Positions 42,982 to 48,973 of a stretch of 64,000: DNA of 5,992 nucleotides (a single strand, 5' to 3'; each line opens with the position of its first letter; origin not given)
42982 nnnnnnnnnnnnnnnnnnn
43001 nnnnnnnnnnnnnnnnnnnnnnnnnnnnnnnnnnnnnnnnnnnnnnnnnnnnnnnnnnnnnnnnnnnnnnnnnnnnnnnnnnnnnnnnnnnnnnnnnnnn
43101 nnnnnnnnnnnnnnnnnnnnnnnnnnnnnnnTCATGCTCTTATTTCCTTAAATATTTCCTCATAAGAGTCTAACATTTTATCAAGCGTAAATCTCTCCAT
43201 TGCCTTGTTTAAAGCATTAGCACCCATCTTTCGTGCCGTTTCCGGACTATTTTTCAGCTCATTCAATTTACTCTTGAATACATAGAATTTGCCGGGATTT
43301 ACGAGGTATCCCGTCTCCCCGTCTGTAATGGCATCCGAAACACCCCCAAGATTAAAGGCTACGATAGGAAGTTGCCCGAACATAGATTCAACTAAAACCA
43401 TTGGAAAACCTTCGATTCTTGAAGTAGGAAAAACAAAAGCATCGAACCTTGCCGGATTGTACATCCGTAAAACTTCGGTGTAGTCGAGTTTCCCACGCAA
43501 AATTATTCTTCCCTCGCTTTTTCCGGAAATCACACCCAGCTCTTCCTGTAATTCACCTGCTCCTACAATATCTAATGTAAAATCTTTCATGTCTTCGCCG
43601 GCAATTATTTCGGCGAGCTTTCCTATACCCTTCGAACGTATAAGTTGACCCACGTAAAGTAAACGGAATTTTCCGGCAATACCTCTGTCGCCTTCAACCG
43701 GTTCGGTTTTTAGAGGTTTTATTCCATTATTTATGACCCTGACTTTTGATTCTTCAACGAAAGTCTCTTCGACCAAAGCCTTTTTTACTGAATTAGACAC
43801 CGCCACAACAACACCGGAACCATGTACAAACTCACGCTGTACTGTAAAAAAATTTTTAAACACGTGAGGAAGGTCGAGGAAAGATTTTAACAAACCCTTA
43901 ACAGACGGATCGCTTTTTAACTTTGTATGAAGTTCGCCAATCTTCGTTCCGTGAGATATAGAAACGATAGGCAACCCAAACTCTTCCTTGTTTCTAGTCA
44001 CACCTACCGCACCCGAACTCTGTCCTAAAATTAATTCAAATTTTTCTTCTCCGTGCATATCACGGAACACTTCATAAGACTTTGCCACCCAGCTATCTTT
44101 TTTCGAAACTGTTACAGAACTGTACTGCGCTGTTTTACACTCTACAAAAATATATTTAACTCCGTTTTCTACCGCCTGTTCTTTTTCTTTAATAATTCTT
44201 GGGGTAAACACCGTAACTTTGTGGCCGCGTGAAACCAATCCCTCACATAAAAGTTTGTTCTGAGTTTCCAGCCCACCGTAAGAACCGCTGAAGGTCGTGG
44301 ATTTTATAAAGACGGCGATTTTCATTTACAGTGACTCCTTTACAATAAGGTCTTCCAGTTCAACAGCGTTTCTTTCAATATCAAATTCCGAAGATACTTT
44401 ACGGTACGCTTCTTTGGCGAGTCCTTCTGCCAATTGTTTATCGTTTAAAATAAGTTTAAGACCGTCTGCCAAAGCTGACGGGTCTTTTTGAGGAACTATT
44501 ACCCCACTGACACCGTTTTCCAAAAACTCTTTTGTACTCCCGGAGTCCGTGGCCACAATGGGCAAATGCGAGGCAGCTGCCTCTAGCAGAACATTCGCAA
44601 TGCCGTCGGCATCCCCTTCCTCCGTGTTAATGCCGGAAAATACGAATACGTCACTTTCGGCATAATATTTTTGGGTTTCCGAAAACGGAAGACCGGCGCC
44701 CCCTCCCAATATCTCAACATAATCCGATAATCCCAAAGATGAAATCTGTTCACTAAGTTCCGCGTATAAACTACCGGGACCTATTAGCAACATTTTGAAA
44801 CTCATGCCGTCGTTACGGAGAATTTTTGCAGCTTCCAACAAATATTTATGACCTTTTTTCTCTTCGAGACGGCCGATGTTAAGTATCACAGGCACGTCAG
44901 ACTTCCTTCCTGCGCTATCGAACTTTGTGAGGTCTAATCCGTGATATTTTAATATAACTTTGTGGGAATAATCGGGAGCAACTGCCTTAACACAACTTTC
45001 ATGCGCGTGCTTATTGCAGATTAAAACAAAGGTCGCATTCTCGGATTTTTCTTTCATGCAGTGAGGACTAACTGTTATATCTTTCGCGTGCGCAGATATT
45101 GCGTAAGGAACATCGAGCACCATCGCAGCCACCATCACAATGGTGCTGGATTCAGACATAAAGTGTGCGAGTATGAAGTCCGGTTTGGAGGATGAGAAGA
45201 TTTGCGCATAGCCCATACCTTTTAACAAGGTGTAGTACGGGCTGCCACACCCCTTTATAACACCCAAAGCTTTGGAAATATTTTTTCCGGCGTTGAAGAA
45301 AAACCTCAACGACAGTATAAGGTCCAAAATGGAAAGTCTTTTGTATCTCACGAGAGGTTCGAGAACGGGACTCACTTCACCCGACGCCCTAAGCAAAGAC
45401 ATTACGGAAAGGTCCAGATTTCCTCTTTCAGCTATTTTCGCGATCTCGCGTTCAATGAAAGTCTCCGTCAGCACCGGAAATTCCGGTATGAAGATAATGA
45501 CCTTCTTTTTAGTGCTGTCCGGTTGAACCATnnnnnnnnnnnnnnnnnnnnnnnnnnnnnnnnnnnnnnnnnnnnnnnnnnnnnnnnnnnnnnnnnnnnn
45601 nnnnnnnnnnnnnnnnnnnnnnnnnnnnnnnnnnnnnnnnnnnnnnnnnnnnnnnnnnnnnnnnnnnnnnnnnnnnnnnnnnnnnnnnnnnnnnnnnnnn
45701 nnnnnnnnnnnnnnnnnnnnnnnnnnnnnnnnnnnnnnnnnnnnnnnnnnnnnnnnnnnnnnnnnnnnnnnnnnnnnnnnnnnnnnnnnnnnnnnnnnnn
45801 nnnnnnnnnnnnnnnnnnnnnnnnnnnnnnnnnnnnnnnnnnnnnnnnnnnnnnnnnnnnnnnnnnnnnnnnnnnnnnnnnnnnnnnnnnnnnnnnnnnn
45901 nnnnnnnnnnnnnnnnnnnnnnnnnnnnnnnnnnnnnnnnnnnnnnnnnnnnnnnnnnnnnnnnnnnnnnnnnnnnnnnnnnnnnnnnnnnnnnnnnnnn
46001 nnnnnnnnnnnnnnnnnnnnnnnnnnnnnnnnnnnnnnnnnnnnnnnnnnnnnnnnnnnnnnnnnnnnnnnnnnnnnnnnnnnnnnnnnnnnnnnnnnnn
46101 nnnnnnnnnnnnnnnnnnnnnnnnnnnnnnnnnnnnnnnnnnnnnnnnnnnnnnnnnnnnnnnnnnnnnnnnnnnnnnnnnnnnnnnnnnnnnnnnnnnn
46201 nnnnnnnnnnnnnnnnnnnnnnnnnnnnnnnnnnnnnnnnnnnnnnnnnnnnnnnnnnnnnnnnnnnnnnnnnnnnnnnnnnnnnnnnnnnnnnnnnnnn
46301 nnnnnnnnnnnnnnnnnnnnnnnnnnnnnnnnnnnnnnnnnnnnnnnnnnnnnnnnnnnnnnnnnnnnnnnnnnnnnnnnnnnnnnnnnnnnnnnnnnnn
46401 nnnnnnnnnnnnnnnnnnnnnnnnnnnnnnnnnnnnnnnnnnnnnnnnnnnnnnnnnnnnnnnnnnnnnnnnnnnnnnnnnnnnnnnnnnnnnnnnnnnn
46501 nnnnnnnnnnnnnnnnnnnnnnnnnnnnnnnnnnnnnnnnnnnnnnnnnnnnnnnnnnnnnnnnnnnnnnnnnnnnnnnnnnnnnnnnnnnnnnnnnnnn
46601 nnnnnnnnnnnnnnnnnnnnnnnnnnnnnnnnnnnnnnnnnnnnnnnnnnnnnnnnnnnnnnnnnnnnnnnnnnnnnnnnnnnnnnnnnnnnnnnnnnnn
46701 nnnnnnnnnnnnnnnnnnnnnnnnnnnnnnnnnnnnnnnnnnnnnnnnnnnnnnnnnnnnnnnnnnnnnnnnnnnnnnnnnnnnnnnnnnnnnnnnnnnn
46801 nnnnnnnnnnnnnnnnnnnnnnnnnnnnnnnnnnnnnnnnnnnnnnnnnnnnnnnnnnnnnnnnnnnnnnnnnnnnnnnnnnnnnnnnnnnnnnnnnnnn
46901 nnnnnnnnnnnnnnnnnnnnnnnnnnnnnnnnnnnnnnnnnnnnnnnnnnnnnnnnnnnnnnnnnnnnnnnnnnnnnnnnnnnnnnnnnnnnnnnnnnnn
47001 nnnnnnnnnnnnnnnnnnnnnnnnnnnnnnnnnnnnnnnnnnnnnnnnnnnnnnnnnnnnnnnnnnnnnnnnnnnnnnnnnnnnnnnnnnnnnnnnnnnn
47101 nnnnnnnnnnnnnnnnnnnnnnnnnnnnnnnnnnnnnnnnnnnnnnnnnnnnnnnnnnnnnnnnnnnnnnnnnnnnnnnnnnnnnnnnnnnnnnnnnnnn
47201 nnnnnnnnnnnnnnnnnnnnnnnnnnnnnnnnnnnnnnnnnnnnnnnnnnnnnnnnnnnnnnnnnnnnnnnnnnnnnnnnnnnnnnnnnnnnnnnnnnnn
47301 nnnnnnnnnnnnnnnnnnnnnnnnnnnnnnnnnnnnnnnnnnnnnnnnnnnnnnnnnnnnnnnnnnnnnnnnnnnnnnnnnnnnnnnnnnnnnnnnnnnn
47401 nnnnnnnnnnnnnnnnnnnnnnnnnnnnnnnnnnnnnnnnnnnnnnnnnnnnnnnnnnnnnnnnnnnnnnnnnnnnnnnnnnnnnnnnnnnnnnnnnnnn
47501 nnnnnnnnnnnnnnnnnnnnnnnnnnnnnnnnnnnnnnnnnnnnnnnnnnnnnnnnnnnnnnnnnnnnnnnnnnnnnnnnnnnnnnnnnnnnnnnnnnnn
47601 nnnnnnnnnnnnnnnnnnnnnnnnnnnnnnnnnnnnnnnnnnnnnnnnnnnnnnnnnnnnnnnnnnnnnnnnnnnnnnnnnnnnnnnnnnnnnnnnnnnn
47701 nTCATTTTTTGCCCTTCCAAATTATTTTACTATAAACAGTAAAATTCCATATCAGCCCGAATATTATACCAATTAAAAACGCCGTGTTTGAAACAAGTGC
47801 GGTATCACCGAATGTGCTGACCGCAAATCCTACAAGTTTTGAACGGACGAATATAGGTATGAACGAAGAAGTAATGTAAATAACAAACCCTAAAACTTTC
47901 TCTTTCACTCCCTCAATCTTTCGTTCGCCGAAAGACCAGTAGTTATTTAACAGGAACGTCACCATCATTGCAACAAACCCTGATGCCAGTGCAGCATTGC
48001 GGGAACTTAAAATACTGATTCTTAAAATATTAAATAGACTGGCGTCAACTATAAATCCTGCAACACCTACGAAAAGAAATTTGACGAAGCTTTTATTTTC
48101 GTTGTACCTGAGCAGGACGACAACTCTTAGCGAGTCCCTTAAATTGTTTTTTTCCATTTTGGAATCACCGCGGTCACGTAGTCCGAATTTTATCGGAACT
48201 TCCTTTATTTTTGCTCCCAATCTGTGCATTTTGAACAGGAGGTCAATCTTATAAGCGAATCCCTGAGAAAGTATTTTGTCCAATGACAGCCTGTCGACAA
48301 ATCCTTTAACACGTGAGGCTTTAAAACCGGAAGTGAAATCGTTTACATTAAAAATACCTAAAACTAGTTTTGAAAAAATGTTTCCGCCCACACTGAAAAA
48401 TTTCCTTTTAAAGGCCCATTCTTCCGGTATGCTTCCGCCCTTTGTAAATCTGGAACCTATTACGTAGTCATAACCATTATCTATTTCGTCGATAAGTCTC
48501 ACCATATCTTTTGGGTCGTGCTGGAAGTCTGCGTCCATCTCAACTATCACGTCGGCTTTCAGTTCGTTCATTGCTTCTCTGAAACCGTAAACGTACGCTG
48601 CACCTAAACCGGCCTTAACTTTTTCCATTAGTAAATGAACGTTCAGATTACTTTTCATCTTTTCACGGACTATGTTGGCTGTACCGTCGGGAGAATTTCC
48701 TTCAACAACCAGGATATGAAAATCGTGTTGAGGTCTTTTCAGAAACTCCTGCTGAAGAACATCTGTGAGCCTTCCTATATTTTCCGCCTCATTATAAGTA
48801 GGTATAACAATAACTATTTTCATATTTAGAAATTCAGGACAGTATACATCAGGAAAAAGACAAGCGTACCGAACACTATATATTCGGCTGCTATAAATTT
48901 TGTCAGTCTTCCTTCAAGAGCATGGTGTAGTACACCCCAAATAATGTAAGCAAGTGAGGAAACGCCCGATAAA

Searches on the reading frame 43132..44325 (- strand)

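Call 20: search_protein_families(library=pfam, proteins=[window:43132-44325:-], max_evalue=0.001)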
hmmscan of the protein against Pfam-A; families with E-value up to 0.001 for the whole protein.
window:43132-44325:- (397 aa): 5 families
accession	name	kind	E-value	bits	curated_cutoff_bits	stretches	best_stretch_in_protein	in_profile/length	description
PF00534.26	Glycos_transf_1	-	2.1e-22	79.9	26.4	1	218-372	14-170/172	Glycosyl transferases group 1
PF13692.12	Glyco_trans_1_4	-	1.2e-18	68.2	27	1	220-354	2-136/142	Glycosyl transferases group 1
PF13439.12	Glyco_transf_4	-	1e-15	58.6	28.5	1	16-202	1-166/170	Glycosyltransferase Family 4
PF13579.12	Glyco_trans_4_4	-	8.1e-10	39.7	29.7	1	17-201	1-158/158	Glycosyl transferase 4-like domain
PF20706.3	GT4-conflict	-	2.4e-09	37.1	26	1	10-336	5-323/385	Family 4 Glycosyltransferase in conflict systems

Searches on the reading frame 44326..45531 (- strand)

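Call 20: search_protein_families(library=pfam, proteins=[window:44326-45531:-], max_evalue=0.001)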
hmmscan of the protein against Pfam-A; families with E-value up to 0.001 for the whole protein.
window:44326-45531:- (401 aa): 3 families
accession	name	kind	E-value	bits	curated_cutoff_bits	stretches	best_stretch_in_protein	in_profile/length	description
PF00534.26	Glycos_transf_1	-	6.6e-31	107.6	26.4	1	204-377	6-171/172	Glycosyl transferases group 1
PF13692.12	Glyco_trans_1_4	-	1.3e-29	103.8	27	1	214-364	2-142/142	Glycosyl transferases group 1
PF13524.12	Glyco_trans_1_2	-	2.5e-06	27.9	25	1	280-393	34-143/144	Glycosyl transferase-like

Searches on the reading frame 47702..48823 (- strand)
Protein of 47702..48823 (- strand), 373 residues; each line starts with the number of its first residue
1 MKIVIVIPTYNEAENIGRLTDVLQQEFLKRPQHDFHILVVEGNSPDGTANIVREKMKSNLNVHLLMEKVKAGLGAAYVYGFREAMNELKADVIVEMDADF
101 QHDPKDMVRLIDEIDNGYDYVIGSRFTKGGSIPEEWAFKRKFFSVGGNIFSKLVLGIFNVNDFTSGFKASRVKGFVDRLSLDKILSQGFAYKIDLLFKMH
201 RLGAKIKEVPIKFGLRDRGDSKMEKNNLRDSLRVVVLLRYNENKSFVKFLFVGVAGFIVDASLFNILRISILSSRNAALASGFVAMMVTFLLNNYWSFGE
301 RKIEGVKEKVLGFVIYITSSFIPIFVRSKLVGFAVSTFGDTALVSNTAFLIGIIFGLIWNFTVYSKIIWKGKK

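Call 20: search_protein_families(library=pfam, proteins=[window:47702-48823:-], max_evalue=0.001)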
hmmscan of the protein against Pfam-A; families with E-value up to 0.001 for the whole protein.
window:47702-48823:- (373 aa): 2 families
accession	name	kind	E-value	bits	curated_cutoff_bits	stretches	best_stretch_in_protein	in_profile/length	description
PF00535.33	Glycos_transf_2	-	2e-25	90.1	23.3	1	5-143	2-133/168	Glycosyl transferase family 2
PF04138.20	GtrA_DPMS_TM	-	9.1e-13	48.9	26.1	1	248-369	1-117/117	GtrA/DPMS, transmembrane domain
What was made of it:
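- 47702..48823 (-): GT2 + GtrA_DPMS_TM fusion: candidate polyprenyl-phosphate-sugar synthase supplying GT-C donors. Pfam (call 20).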
